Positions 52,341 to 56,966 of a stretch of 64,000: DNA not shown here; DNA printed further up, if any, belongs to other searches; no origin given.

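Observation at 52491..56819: Giant helicase-nuclease homolog with substituted catalytic motifs, placed at the head of the rapZ-yvcK-whiA cluster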

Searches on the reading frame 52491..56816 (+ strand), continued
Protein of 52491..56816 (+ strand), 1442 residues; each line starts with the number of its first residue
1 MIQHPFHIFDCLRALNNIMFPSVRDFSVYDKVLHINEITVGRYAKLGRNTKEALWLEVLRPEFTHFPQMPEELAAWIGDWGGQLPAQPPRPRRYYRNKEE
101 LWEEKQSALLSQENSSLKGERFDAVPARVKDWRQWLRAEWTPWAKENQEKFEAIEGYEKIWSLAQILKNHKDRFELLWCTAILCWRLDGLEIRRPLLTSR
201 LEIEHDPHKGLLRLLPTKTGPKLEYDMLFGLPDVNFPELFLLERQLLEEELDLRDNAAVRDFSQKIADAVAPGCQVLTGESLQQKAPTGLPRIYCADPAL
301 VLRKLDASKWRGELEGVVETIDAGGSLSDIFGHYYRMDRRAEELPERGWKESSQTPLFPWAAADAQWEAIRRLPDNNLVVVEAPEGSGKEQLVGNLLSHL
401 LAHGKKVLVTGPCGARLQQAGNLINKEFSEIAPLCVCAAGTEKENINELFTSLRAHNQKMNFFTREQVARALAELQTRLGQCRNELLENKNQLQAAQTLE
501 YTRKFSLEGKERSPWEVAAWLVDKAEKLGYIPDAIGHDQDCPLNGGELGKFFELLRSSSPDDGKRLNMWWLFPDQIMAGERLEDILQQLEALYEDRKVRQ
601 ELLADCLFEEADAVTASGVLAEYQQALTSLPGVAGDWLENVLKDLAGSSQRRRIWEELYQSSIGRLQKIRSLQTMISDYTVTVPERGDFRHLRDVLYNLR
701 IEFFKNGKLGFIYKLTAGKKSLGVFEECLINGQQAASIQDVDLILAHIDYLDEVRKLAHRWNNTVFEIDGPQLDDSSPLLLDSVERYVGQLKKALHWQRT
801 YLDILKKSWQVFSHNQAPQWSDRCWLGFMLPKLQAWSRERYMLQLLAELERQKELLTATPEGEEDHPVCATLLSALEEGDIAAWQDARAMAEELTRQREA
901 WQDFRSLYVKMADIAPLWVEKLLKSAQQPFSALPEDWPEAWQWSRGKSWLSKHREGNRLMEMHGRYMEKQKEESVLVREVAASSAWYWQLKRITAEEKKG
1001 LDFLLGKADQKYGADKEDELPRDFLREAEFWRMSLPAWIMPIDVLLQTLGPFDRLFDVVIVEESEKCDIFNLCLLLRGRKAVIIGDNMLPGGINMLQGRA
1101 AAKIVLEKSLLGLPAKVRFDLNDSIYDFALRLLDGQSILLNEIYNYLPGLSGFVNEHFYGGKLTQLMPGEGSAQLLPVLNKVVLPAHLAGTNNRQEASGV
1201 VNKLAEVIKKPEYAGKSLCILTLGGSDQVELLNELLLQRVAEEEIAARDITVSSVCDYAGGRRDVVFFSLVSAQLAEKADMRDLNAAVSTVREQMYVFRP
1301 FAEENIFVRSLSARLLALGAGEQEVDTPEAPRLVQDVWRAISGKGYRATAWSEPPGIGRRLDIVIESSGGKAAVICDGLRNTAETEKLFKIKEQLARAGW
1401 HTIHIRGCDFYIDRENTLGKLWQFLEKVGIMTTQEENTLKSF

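Call 22: search_protein_families(library=ncbifam, proteins=[P0009, P0010, P0011, P0013, P0014, P0016], max_evalue=0.001)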
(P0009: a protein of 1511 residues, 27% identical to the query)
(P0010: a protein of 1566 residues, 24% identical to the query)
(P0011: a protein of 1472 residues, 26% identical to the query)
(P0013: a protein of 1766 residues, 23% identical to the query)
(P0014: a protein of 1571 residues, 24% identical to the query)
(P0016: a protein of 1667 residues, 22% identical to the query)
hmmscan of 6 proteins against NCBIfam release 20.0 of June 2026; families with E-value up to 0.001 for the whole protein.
P0009 (1511 aa): 6 families
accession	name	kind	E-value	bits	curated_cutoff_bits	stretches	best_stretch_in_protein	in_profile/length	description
NF058533.1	antiphage_ProA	equivalog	3e-59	200.7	1500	1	389-1495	642-1707/1903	anti-phage protein ProA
NF042953.1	Hhe_antiphage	equivalog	1e-33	116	2000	2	1074-1500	1262-1689/1797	DUF4011 domain-containing anti-phage protein Hhe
NF040671.1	PLuB_AAA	exception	2.4e-27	94.8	999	2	1091-1361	960-1239/1256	PLuB system helicase-like protein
TIGR00376.1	TIGR00376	hypoth_equivalog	5.2e-21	74.7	348.9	2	1090-1206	360-454/639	IGHMBP2 family helicase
TIGR01447.1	recD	equivalog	3.1e-07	29.4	310.15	0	392-462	143-219/597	exodeoxyribonuclease V subunit alpha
TIGR01448.2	helicase_RecD2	equivalog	2e-05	22.9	500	0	398-458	318-378/713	SF1B family DNA helicase RecD2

P0010 (1566 aa): 5 families
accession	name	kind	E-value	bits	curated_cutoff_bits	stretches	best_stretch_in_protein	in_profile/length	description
NF058533.1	antiphage_ProA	equivalog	3.4e-60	203.8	1500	2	1123-1523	1295-1706/1903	anti-phage protein ProA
NF042953.1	Hhe_antiphage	equivalog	5.5e-45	153.3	2000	2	1124-1524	1274-1684/1797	DUF4011 domain-containing anti-phage protein Hhe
NF040671.1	PLuB_AAA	exception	5.5e-22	77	999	3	361-476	756-872/1256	PLuB system helicase-like protein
TIGR00376.1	TIGR00376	hypoth_equivalog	3e-13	49.1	348.9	1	423-477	161-216/639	IGHMBP2 family helicase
TIGR01447.1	recD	equivalog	4.6e-06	25.5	310.15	0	1125-1179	254-314/597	exodeoxyribonuclease V subunit alpha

P0011 (1472 aa): 7 families
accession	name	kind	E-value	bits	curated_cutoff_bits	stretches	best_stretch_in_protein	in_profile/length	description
NF058533.1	antiphage_ProA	equivalog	1.4e-59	201.8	1500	1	342-1465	612-1705/1903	anti-phage protein ProA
NF042953.1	Hhe_antiphage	equivalog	2.7e-39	134.5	2000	2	1026-1465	1248-1682/1797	DUF4011 domain-containing anti-phage protein Hhe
NF040671.1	PLuB_AAA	exception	1.6e-26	92.1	999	2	1058-1315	961-1233/1256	PLuB system helicase-like protein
TIGR00376.1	TIGR00376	hypoth_equivalog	7.5e-20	70.9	348.9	2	352-462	137-244/639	IGHMBP2 family helicase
TIGR01447.1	recD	equivalog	1.3e-05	24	310.15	0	353-447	137-225/597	exodeoxyribonuclease V subunit alpha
TIGR00609.1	recB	equivalog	0.00039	18.6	696.05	1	400-467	19-91/1175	exodeoxyribonuclease V subunit beta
TIGR01448.2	helicase_RecD2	equivalog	0.0007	17.9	500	0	374-431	315-372/713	SF1B family DNA helicase RecD2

P0013 (1766 aa): 5 families
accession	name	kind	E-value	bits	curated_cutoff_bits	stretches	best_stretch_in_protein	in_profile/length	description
NF058533.1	antiphage_ProA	equivalog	3.8e-64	216.9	1500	1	388-1745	639-1902/1903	anti-phage protein ProA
NF042953.1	Hhe_antiphage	equivalog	1.5e-42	145.2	2000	2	1070-1524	1258-1700/1797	DUF4011 domain-containing anti-phage protein Hhe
TIGR00376.1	TIGR00376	hypoth_equivalog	2.2e-19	69.4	348.9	2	397-532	157-286/639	IGHMBP2 family helicase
NF040671.1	PLuB_AAA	exception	1.6e-15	55.6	999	2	1090-1359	959-1239/1256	PLuB system helicase-like protein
TIGR01447.1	recD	equivalog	0.00028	19.6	310.15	0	371-477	137-227/597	exodeoxyribonuclease V subunit alpha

P0014 (1571 aa): 6 families
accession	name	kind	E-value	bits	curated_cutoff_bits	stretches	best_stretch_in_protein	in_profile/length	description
NF058533.1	antiphage_ProA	equivalog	8.5e-60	202.5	1500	1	316-1458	642-1731/1903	anti-phage protein ProA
NF042953.1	Hhe_antiphage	equivalog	1.8e-37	128.4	2000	2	950-1422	1206-1682/1797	DUF4011 domain-containing anti-phage protein Hhe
NF040671.1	PLuB_AAA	exception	1.8e-20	72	999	2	1029-1311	961-1250/1256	PLuB system helicase-like protein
TIGR00376.1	TIGR00376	hypoth_equivalog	6.9e-17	61.1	348.9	1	323-380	158-216/639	IGHMBP2 family helicase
TIGR01447.1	recD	equivalog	4.7e-07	28.8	310.15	1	321-396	146-226/597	exodeoxyribonuclease V subunit alpha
TIGR01448.2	helicase_RecD2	equivalog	8.1e-07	27.6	500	1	325-384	318-377/713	SF1B family DNA helicase RecD2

P0016 (1667 aa): 6 families
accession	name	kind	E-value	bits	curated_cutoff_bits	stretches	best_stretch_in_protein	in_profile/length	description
NF058533.1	antiphage_ProA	equivalog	6.2e-71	239.4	1500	1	417-1534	631-1709/1903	anti-phage protein ProA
NF042953.1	Hhe_antiphage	equivalog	4.9e-51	173.4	2000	2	1092-1531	1239-1683/1797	DUF4011 domain-containing anti-phage protein Hhe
NF040671.1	PLuB_AAA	exception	1.1e-21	76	999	2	1134-1395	962-1232/1256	PLuB system helicase-like protein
TIGR00376.1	TIGR00376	hypoth_equivalog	1.5e-19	69.9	348.9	2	1134-1393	363-609/639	IGHMBP2 family helicase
TIGR01448.2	helicase_RecD2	equivalog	0.00011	20.5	500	0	434-481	317-364/713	SF1B family DNA helicase RecD2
NF004548.0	PRK05892.1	equivalog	0.00031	20.7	126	1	1583-1644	77-139/158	nucleoside diphosphate kinase regulator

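Call 30: search_solved_structures(query=A1, max_evalue=0.001)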
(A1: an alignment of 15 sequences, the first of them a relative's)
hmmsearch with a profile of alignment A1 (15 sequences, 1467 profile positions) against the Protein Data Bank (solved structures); distinct sequences matched with E-value up to 0.001: 25.
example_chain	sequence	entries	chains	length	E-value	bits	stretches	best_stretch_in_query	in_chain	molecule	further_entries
2xzo_A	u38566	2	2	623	2.1e-22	81.6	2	1063-1336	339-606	REGULATOR OF NONSENSE TRANSCRIPTS 1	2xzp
2gjk_A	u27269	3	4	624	2.1e-22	81.6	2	1063-1336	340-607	Regulator of nonsense transcripts 1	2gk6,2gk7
6ej5_A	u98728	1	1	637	2.3e-22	81.5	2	1063-1336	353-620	Regulator of nonsense transcripts 1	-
9qwn_A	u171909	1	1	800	5.6e-22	80.2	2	1063-1336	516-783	Isoform 2 of Regulator of nonsense transcripts 1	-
2wjv_A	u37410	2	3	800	5.8e-22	80.2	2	1063-1336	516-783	REGULATOR OF NONSENSE TRANSCRIPTS 1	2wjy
8ftm_A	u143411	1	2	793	4.2e-18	67.4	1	1056-1328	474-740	5'-3' RNA helicase-like protein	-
5mzn_A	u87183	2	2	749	1.1e-17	66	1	1060-1311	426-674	Helicase SEN1,Helicase SEN1 | Helicase SEN1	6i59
8fth_A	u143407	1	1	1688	7.4e-17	63.3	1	1056-1311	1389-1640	5'-3' RNA helicase-like protein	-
8ftk_A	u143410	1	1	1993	1.3e-16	62.5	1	1056-1311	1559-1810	5'-3' RNA helicase-like protein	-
4b3g_A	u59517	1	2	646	5.1e-16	60.5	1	1191-1330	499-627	DNA-BINDING PROTEIN SMUBP-2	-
4b3f_X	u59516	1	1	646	5.2e-16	60.5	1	1191-1330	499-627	DNA-BINDING PROTEIN SMUBP-2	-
8ram_O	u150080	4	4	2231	5.6e-16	60.3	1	1060-1311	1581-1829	Helicase SEN1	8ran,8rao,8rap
8rd3_A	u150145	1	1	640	4.5e-15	57.3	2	1060-1326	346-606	ATP-dependent helicase NAM7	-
2xzl_A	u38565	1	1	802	1e-14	56.2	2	1060-1310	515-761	ATP-DEPENDENT HELICASE NAM7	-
9qdq_A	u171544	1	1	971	2.1e-14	55.1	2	1060-1310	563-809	ATP-dependent helicase NAM7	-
9q9z_A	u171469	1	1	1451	1.9e-07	32.1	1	1124-1309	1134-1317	NFX1-type zinc finger-containing protein 1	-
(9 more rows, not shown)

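Call 34: find_homologous_proteins(query=A1, max_evalue=1e-20)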
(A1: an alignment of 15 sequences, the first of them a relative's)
Query A1 (15 sequences) (1442 aa, profile of the alignment): 48 proteins with E <= 1e-20 among 8000 candidates.
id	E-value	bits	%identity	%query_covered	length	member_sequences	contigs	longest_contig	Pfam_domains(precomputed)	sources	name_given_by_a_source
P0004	0.0e+0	2097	45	99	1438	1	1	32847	PF13087.13,PF18741.8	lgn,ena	-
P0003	0.0e+0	2097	53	100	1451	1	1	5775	PF13086.13,PF18741.8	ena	-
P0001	0.0e+0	2054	100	100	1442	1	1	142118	PF13087.13,PF18741.8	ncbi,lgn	-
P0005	0.0e+0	2049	44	99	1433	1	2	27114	PF13087.13,PF13086.13,PF18741.8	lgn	-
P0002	0.0e+0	2029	61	100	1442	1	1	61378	PF13087.13,PF18741.8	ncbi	-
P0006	0.0e+0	1988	43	99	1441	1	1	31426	PF18741.8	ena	-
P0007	0.0e+0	1973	41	99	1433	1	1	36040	PF13087.13,PF18741.8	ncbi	-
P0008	0.0e+0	1971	40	99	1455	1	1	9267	PF13087.13,PF18741.8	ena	-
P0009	0.0e+0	1775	27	99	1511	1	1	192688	PF13087.13,PF13086.13,PF05127.22,PF13604.13,PF13245.13,PF18741.8,PF00580.28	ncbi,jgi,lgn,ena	-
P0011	0.0e+0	1742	26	34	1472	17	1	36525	PF13087.13,PF13086.13,PF05127.22,PF13604.13,PF13245.13,PF18741.8,PF00580.28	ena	-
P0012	0.0e+0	1717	25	35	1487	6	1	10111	PF13087.13,PF13086.13,PF05127.22,PF13604.13,PF13245.13,PF18741.8,PF00580.28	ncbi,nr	ncbi:MAG TPA: AAA domain-containing protein [Terriglobales bacterium]|nr:AAA domain-containing prote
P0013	0.0e+0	1679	23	93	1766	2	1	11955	PF13087.13,PF13086.13,PF13604.13,PF13245.13,PF18741.8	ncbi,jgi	-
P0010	0.0e+0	1559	24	99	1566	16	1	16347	PF13087.13,PF13086.13,PF13604.13,PF13245.13,PF18741.8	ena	-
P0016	0.0e+0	1465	22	96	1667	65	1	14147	PF13087.13,PF13086.13,PF13604.13,PF13245.13,PF18741.8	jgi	jgi:very-short-patch-repair endonuclease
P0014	0.0e+0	1455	24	91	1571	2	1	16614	PF13087.13,PF13086.13,PF13604.13,PF13245.13,PF18741.8,PF20720.4,PF00580.28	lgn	-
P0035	2.2e-61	226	28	7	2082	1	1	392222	PF11784.14,PF13195.12,PF13087.13,PF13086.13,PF13604.13,PF13245.13,PF18741.8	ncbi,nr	ncbi:MAG: hypothetical protein KatS3mg102_1668 [Planctomycetota bacterium]|nr:MAG: hypothetical prot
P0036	1.5e-58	216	26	8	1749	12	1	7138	PF13195.12,PF13087.13,PF13086.13,PF13604.13,PF13245.13,PF18741.8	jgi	jgi:very-short-patch-repair endonuclease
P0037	2.3e-58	216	45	3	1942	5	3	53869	PF11784.14,PF13195.12,PF13087.13,PF13086.13,PF13604.13,PF13245.13,PF18741.8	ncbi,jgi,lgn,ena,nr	ncbi:MAG: DUF3320 domain-containing protein [Phycisphaerales bacterium]|nr:DUF3320 domain-containing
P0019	5.7e-58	215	22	28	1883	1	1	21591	PF13195.12,PF13087.13,PF13086.13,PF01443.25,PF13604.13,PF13245.13,PF18741.8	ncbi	-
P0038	2.9e-56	209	30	9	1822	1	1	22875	PF13195.12,PF01272.26,PF13087.13,PF13086.13,PF13604.13,PF13245.13,PF18741.8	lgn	-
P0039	5.0e-54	201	25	17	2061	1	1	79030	PF11784.14,PF13195.12,PF13087.13,PF13086.13,PF13604.13,PF13245.13,PF18741.8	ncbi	ncbi:MAG: DUF3320 domain-containing protein [Planctomycetota bacterium]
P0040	1.9e-53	199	24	10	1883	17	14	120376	PF13195.12,PF13087.13,PF13086.13,PF01443.25,PF13604.13,PF13245.13,PF18741.8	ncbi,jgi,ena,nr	ncbi:MAG: DUF4011 domain-containing protein [Clostridiales bacterium]|nr:DUF4011 domain-containing p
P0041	3.4e-53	199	38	3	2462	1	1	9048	PF13195.12,PF13087.13,PF13086.13,PF13245.13,PF18741.8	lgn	-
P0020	1.3e-52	197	26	10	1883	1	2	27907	PF13195.12,PF13087.13,PF13086.13,PF13604.13,PF13245.13,PF18741.8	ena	-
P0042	8.7e-52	194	21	27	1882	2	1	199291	PF13195.12,PF13087.13,PF13086.13,PF13604.13,PF13245.13,PF18741.8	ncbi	-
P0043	1.5e-51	193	24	11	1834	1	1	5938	PF11784.14,PF13195.12,PF13087.13,PF13086.13,PF13245.13,PF18741.8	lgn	-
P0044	1.6e-51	193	26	19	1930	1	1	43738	PF11784.14,PF13195.12,PF13087.13,PF13086.13,PF01443.25,PF13604.13,PF13245.13,PF18741.8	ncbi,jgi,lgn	ncbi:MAG: DUF3320 domain-containing protein [Acutalibacteraceae bacterium]|jgi:hypothetical protein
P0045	1.1e-50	190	27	18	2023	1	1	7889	PF11784.14,PF13195.12,PF13087.13,PF13086.13,PF13245.13,PF18741.8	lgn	-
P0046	1.6e-50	190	40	2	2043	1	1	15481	PF11784.14,PF13195.12,PF04480.19,PF13087.13,PF13086.13,PF13604.13,PF13245.13,PF04326.20,PF18741.8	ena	-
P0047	2.3e-49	186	23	28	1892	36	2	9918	PF11784.14,PF13195.12,PF13087.13,PF13086.13,PF13604.13,PF13245.13,PF18741.8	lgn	-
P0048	2.8e-49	186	38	3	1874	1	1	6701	PF11784.14,PF13195.12,PF13087.13,PF13086.13,PF13604.13,PF13245.13,PF18741.8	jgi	jgi:hypothetical protein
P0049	3.0e-49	186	22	29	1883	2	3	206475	PF13195.12,PF13087.13,PF13086.13,PF13604.13,PF13245.13,PF18741.8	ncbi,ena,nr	ncbi:MAG: DUF4011 domain-containing protein [Clostridia bacterium]|nr:DUF4011 domain-containing prot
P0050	3.9e-49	185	23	8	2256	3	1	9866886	PF11784.14,PF13195.12,PF13087.13,PF13086.13,PF13604.13,PF13245.13,PF18741.8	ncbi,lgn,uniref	ncbi:DUF3320 domain-containing protein [Streptomyces sp. HUAS ZL42]|uniref:DUF3320 domain-containing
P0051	9.2e-49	184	40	3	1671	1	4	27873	PF11784.14,PF13195.12,PF13087.13,PF13086.13,PF01443.25,PF13604.13,PF13245.13,PF18741.8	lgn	-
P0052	4.5e-48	182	32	6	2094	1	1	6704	PF13195.12,PF01272.26,PF13087.13,PF13086.13,PF13604.13,PF13245.13,PF18741.8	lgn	-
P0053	2.7e-47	179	28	6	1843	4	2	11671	PF13195.12,PF13087.13,PF13086.13,PF13604.13,PF13245.13,PF18741.8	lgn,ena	-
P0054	6.8e-47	178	30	9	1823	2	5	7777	PF13195.12,PF13087.13,PF13086.13,PF13604.13,PF13245.13,PF18741.8,PF05406.21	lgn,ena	-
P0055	6.8e-45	171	38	3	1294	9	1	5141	PF13195.12,PF13087.13,PF13086.13,PF13604.13,PF13245.13,PF18741.8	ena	-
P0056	3.8e-43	165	28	14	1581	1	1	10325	PF13195.12,PF13087.13,PF13086.13,PF13245.13,PF18741.8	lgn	-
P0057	2.4e-42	163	23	22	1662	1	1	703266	PF11784.14,PF13195.12,PF13087.13,PF13086.13,PF13604.13,PF13245.13,PF18741.8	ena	-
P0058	3.0e-41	159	23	17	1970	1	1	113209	PF13195.12,PF13087.13,PF13086.13,PF13604.13,PF13245.13,PF18741.8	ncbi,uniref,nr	ncbi:DUF4011 domain-containing protein [Blastococcus sp. CCUG 61487]|uniref:DUF4011 domain-containin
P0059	2.8e-39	153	29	4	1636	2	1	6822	PF13195.12,PF13087.13,PF13086.13,PF13604.13,PF13245.13,PF18741.8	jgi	jgi:hypothetical protein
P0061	5.7e-28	115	47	2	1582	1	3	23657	PF13195.12,PF18741.8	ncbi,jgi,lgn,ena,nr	ncbi:MAG: DUF4011 domain-containing protein [Planctomycetes bacterium]|nr:DUF4011 domain-containing 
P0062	4.7e-22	95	28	12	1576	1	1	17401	PF13195.12,PF18741.8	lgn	-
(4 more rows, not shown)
